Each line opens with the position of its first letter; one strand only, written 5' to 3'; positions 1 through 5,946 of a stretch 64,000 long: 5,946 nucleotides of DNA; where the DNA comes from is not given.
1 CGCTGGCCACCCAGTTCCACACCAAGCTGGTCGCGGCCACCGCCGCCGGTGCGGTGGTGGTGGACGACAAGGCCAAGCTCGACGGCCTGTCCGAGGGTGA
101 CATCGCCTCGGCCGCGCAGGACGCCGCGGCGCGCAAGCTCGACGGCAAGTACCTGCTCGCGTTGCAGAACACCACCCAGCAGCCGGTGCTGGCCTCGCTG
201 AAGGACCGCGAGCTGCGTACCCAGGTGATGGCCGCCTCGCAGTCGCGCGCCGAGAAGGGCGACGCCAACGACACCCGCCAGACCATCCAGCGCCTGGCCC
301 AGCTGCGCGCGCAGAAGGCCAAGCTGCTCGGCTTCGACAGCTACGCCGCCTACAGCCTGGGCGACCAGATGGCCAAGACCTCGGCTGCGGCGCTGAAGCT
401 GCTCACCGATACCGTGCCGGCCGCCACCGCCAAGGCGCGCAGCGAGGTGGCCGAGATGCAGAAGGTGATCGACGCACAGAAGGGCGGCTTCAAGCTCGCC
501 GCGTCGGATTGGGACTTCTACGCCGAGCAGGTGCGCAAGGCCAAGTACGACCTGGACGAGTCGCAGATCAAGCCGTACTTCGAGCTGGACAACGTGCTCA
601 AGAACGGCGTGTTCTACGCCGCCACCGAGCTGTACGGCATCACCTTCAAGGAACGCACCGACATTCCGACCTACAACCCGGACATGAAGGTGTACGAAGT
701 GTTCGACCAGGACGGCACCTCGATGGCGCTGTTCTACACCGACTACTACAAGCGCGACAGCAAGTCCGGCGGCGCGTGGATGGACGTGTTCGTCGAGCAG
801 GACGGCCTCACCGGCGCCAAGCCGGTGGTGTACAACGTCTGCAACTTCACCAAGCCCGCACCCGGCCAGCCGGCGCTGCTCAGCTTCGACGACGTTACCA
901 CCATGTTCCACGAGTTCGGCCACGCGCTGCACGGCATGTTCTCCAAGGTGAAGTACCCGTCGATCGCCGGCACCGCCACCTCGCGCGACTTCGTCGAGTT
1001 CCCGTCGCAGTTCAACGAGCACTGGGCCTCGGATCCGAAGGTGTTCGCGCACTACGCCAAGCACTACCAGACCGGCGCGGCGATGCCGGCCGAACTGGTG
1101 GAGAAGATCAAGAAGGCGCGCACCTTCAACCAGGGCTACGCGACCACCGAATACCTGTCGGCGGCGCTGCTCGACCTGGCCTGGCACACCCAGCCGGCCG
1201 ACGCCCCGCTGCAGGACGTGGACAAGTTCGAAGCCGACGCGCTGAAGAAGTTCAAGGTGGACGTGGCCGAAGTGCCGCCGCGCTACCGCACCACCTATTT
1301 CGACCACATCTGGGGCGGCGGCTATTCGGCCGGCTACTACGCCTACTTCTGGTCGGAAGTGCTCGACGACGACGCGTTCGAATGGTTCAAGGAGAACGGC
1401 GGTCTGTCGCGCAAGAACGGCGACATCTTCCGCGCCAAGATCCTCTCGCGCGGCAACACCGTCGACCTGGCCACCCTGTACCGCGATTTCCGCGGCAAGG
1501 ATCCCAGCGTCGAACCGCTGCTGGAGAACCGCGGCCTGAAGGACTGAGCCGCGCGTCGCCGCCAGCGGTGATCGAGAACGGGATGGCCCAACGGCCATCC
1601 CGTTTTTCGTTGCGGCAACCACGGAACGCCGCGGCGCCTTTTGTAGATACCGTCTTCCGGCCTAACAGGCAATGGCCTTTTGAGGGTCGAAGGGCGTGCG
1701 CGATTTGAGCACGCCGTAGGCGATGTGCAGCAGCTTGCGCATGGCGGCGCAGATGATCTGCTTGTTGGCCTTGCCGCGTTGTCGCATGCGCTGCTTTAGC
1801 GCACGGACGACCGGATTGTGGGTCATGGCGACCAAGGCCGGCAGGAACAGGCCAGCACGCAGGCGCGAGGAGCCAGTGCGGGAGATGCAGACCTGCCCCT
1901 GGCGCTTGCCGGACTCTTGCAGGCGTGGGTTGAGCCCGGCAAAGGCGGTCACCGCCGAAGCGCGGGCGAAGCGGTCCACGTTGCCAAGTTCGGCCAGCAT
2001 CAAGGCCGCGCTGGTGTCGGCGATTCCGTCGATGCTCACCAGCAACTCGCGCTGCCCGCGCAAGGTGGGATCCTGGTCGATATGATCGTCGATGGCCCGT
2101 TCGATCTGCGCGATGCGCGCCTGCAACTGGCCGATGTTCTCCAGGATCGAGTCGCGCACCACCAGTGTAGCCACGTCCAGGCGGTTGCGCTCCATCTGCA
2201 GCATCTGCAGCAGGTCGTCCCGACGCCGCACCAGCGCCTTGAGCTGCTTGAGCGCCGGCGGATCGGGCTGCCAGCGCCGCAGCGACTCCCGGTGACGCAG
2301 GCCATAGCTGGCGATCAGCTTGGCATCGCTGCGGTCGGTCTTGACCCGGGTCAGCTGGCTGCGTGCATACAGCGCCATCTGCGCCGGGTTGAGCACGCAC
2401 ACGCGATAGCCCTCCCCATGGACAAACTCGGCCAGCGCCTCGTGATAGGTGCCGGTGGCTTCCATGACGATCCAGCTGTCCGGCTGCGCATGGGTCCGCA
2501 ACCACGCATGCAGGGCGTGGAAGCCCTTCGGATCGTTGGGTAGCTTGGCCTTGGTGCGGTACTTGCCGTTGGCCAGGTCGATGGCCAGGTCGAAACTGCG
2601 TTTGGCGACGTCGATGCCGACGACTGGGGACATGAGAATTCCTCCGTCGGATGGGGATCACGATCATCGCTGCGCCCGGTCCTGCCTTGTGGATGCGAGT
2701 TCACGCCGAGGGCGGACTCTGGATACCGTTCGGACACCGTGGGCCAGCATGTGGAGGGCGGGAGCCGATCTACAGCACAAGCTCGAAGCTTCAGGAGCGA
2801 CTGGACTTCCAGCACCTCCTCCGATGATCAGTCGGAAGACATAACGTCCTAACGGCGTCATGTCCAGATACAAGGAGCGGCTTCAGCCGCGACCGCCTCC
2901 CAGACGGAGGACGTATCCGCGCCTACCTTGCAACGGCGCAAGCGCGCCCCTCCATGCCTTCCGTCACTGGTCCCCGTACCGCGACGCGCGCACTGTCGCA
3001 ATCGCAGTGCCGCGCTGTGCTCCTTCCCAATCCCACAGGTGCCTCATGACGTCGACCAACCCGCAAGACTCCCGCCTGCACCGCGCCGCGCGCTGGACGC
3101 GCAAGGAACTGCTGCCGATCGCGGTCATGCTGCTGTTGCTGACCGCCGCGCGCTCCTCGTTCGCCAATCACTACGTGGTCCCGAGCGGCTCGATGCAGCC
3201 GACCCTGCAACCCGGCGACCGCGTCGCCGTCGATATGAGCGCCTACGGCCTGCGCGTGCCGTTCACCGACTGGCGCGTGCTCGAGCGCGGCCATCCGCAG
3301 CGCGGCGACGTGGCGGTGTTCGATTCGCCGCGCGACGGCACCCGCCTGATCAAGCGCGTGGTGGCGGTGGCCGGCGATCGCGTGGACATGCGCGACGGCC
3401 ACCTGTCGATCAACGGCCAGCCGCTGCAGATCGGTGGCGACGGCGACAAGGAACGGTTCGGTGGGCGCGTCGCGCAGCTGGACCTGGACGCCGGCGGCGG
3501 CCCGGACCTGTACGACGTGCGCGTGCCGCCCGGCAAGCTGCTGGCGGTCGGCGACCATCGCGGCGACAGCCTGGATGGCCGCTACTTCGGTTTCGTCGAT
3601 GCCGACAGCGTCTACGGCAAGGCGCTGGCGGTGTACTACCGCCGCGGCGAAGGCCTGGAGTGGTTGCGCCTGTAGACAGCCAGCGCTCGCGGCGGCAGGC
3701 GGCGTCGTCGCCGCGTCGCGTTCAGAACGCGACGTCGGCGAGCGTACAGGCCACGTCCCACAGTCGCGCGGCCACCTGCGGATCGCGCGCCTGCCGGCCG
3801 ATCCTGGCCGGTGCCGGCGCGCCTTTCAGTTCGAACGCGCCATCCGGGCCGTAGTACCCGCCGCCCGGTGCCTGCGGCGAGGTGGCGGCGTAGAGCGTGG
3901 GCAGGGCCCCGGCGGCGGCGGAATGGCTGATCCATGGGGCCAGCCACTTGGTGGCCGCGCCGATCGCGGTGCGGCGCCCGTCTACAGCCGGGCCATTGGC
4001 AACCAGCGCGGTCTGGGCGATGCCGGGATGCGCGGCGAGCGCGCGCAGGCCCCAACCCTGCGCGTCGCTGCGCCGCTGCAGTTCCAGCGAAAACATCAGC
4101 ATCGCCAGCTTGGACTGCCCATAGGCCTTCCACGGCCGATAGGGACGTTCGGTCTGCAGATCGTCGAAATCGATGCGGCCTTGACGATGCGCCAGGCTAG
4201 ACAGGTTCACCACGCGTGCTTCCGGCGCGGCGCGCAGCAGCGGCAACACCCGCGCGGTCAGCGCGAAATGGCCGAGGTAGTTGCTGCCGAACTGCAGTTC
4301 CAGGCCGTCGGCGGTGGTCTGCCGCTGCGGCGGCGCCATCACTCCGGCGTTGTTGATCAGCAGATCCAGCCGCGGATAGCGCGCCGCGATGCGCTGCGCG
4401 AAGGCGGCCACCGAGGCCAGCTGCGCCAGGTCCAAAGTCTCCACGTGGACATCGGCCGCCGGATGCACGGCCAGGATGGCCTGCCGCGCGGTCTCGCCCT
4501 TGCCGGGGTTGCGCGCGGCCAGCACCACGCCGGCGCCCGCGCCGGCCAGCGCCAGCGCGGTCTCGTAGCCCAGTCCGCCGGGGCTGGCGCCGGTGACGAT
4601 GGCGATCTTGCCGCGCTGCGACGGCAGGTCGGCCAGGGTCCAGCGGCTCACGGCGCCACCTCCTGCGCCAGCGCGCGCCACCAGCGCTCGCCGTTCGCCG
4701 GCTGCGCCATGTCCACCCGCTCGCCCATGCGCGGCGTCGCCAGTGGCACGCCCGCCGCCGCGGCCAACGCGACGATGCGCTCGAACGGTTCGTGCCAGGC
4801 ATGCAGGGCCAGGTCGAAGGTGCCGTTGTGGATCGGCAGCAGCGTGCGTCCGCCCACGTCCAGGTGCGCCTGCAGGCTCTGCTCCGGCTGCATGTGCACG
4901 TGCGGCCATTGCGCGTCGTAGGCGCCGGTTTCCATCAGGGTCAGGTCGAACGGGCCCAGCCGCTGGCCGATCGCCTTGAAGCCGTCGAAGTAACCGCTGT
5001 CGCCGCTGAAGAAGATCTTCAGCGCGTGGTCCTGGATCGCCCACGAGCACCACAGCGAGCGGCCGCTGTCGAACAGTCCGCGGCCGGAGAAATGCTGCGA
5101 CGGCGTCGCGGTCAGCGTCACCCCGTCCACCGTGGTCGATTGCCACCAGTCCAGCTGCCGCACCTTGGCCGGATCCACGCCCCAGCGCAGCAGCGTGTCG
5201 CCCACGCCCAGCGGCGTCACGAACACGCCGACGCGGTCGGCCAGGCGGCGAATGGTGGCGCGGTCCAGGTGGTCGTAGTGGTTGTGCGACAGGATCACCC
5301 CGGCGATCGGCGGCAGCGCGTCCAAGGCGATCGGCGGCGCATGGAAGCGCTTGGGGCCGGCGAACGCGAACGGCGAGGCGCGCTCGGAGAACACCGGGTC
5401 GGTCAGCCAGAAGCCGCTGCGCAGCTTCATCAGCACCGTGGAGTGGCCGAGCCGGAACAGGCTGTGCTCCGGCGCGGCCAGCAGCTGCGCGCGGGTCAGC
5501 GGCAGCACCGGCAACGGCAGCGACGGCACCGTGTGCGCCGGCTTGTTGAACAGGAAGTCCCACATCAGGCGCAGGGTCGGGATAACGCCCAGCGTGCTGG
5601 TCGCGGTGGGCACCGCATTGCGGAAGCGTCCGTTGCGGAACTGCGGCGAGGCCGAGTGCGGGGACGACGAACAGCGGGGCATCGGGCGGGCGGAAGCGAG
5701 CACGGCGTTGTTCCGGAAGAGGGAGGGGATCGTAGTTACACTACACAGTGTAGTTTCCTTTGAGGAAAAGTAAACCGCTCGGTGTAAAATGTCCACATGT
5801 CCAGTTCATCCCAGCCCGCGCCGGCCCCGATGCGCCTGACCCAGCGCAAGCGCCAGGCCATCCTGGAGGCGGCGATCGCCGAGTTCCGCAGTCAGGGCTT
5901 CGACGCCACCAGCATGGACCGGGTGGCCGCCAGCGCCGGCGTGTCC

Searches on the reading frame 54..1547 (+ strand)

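Call 66: search_protein_families(library=pfam, proteins=[window:54-1547:+], max_evalue=0.0001)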
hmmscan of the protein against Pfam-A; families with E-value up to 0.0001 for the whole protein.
window:54-1547:+ (497 aa): 1 family
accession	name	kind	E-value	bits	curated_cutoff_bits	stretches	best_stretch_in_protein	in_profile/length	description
PF01432.26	Peptidase_M3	-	2.2e-136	456.3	27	1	46-494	2-456/457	Peptidase family M3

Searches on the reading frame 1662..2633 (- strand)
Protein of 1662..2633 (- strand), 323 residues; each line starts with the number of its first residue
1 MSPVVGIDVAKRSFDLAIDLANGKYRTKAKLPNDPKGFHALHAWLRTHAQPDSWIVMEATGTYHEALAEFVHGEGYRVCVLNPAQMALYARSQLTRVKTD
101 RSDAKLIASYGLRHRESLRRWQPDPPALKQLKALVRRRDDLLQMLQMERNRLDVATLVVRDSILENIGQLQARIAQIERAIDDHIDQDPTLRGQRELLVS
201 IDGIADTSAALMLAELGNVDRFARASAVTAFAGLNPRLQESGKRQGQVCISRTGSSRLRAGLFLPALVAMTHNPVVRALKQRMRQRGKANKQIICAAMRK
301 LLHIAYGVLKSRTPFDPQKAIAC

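Call 66: search_protein_families(library=pfam, proteins=[window:1662-2633:-], max_evalue=0.0001)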
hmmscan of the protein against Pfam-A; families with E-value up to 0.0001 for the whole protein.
window:1662-2633:- (323 aa): 2 families
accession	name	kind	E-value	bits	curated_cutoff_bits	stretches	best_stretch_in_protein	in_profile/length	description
PF01548.23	DEDD_Tnp_IS110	-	1.6e-33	116.1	29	1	5-153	1-147/155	Transposase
PF02371.22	Transposase_20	-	2.1e-19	70.1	21.3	1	196-279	2-85/87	Transposase IS116/IS110/IS902 family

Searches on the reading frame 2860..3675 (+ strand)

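Call 66: search_protein_families(library=pfam, proteins=[window:2860-3675:+], max_evalue=0.0001)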
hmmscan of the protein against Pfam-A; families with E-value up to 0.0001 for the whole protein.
window:2860-3675:+ (271 aa): 1 family
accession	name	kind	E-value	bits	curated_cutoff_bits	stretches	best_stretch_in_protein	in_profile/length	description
PF10502.14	Peptidase_S26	-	1.6e-38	132.7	22.9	1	86-260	7-168/168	Signal peptidase, peptidase S26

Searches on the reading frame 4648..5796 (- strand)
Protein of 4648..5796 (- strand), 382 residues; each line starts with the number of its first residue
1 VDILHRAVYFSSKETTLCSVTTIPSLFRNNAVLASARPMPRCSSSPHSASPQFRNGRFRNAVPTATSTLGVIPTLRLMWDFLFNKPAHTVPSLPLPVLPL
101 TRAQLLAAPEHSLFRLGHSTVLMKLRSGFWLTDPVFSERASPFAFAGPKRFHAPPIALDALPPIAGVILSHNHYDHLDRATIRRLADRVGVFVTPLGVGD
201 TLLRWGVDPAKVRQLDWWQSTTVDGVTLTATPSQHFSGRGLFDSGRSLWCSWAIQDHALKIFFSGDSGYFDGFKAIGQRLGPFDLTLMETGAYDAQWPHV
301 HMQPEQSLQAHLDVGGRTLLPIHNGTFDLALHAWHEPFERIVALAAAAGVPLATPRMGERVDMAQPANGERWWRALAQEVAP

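Call 66: search_protein_families(library=pfam, proteins=[window:4648-5796:-], max_evalue=0.0001)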
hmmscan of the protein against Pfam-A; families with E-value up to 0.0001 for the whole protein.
window:4648-5796:- (382 aa): 2 families
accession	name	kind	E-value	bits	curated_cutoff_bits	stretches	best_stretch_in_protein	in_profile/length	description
PF12706.13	Lactamase_B_2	-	1.1e-45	156.1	27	1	131-323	4-199/200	Beta-lactamase superfamily domain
PF13483.12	Lactamase_B_3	-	6.6e-07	29.9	24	1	116-269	5-113/160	Beta-lactamase superfamily domain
